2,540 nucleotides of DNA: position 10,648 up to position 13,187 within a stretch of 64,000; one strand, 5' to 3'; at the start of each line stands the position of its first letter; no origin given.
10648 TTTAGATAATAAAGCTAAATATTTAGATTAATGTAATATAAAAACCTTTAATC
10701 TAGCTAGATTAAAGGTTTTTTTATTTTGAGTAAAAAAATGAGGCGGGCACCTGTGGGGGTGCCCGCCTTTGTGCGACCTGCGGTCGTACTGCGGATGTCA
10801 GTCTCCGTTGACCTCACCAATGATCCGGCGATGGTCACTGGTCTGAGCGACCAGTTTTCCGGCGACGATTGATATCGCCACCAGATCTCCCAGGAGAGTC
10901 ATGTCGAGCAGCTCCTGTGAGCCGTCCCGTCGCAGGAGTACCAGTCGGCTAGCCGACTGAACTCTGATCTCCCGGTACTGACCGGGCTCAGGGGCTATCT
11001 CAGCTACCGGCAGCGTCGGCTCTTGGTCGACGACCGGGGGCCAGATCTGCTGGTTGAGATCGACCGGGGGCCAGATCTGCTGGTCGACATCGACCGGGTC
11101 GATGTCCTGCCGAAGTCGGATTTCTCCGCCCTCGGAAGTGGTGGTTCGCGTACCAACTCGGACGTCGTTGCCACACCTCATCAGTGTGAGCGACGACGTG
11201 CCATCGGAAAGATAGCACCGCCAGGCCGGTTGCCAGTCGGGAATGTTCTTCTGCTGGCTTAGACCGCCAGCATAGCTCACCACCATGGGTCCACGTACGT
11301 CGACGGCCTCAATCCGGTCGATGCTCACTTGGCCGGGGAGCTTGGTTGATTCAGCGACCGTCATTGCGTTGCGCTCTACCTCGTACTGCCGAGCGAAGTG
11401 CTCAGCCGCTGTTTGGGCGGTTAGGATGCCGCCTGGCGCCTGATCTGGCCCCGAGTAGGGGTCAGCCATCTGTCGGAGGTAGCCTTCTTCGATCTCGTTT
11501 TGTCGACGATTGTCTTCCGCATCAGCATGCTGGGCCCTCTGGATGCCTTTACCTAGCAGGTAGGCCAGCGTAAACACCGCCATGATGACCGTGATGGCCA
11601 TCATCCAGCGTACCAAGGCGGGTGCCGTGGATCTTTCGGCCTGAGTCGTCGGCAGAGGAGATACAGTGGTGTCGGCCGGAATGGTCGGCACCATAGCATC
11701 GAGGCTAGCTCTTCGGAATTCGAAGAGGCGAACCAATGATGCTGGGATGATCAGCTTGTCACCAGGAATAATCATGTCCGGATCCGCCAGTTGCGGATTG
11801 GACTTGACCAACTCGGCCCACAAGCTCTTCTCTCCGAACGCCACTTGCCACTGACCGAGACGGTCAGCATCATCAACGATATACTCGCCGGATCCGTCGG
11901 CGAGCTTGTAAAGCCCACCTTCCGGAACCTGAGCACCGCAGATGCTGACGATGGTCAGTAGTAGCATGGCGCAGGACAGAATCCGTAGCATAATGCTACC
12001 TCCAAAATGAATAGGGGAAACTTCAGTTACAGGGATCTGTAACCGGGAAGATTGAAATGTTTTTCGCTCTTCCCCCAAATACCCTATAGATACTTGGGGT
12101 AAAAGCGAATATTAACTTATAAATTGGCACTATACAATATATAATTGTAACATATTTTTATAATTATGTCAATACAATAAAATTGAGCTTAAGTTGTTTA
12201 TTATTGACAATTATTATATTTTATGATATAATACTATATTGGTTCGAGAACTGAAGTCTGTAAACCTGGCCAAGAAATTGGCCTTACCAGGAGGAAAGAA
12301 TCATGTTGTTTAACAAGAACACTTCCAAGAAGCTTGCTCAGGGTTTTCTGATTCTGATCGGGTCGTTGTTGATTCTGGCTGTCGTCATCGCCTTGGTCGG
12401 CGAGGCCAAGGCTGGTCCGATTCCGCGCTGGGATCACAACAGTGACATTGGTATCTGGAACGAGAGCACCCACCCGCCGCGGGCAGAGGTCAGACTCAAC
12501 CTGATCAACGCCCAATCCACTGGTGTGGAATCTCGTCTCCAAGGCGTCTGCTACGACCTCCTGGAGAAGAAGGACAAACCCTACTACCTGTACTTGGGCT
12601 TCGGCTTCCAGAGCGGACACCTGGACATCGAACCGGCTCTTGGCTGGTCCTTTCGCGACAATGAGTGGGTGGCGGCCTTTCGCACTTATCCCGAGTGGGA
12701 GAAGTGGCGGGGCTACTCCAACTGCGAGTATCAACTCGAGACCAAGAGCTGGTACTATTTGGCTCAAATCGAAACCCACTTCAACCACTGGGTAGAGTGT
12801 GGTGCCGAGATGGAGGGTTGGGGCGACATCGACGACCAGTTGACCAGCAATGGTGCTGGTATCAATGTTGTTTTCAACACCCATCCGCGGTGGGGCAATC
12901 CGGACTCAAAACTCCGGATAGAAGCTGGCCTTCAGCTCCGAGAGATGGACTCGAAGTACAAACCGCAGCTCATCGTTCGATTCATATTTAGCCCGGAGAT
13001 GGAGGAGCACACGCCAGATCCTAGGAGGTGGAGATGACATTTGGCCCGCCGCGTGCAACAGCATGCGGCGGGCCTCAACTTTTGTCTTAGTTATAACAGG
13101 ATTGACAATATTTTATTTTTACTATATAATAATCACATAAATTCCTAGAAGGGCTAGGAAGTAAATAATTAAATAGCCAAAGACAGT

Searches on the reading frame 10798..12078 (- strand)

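Call 11: search_protein_families(library=pfam, proteins=[window:10798-12078:-], max_evalue=0.1)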
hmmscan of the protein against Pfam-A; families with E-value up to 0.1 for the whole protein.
window:10798-12078:- (426 aa): 1 family
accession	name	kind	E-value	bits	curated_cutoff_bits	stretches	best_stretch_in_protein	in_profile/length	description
PF01476.26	LysM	-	0.079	13.4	20.9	0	87-112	20-43/43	LysM domain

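Call 53: search_protein_families(library=phrogs, proteins=[window:10798-12078:-], max_evalue=0.1)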
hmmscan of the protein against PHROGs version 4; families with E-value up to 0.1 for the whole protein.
window:10798-12078:- (426 aa): 3 families
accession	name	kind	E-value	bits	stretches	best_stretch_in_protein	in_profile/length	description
phrog_380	-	lysis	0.0045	17.1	1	81-115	202-238/309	endolysin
phrog_1026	-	lysis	0.015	16.6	1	157-199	9-48/85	Rz-like spanin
phrog_4602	-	other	0.021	15.7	1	88-115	57-83/220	transglycosylase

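Call 54: search_protein_families(library=padloc, proteins=[window:10798-12078:-], max_evalue=0.1)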
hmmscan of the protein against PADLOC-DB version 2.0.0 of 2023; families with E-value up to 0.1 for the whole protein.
window:10798-12078:- (426 aa): 0 families

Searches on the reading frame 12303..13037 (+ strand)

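Call 11: search_protein_families(library=pfam, proteins=[window:12303-13037:+], max_evalue=0.1)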
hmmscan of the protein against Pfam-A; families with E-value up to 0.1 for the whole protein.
window:12303-13037:+ (244 aa): 0 families

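Call 47: search_protein_families(library=ncbifam, proteins=[P0001, P0020, P0019, P0029], max_evalue=1)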
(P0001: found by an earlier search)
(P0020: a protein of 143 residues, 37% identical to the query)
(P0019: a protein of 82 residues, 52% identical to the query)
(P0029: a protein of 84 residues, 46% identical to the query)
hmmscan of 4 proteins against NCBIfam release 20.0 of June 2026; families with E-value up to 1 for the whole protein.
P0001 (83 aa): 0 families

P0020 (143 aa): 0 families

P0019 (82 aa): 0 families

P0029 (84 aa): 1 family
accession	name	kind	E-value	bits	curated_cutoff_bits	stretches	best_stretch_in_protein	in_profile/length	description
TIGR04482.1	D_pro_red_PrdD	equivalog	0.037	13.5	320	1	6-67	143-207/246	proline reductase cluster protein PrdD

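Call 53: search_protein_families(library=phrogs, proteins=[P0001, P0019, P0029, P0020, window:12303-13037:+], max_evalue=0.1)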
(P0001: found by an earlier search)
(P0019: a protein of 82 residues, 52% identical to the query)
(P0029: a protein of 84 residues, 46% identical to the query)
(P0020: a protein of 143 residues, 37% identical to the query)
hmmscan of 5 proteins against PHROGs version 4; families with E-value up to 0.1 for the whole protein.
P0001 (83 aa): 0 families

P0019 (82 aa): 0 families

P0029 (84 aa): 0 families

P0020 (143 aa): 0 families

window:12303-13037:+ (244 aa): 0 families

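Call 54: search_protein_families(library=padloc, proteins=[P0001, P0019, P0029, P0020, window:12303-13037:+], max_evalue=0.1)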
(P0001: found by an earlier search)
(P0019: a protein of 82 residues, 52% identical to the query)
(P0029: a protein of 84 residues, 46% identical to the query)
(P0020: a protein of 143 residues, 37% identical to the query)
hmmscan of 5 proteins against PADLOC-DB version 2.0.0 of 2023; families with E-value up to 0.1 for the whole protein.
P0001 (83 aa): 0 families

P0019 (82 aa): 0 families

P0029 (84 aa): 1 family
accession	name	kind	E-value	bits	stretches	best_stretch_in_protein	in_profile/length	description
PDLC03917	NsnC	-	0.0056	14.1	1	12-71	187-245/302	-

P0020 (143 aa): 0 families

window:12303-13037:+ (244 aa): 0 families

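Call 85: search_protein_families(library=pfam, proteins=[L006:5428-5940:+, L012:300-812:+, L015:279-791:+], max_evalue=10)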
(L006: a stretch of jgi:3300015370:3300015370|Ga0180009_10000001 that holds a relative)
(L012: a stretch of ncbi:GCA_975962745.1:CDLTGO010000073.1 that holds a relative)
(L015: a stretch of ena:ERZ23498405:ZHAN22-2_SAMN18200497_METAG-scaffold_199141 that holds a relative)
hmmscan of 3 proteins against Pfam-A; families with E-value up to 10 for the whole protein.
L006:5428-5940:+ (170 aa): 3 families
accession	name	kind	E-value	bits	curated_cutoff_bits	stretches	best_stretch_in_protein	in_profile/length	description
PF12822.12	ECF_trnsprt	-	0.0039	17.7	30.7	1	23-164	9-156/169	ECF transporter, substrate-specific component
PF10329.14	DUF2417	-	1.4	8.7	25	1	17-137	53-164/234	Region of unknown function (DUF2417)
PF10841.13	DUF2644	-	2.9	8.8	22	1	11-49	9-45/59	Protein of unknown function (DUF2644)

L012:300-812:+ (170 aa): 0 families

L015:279-791:+ (170 aa): 0 families
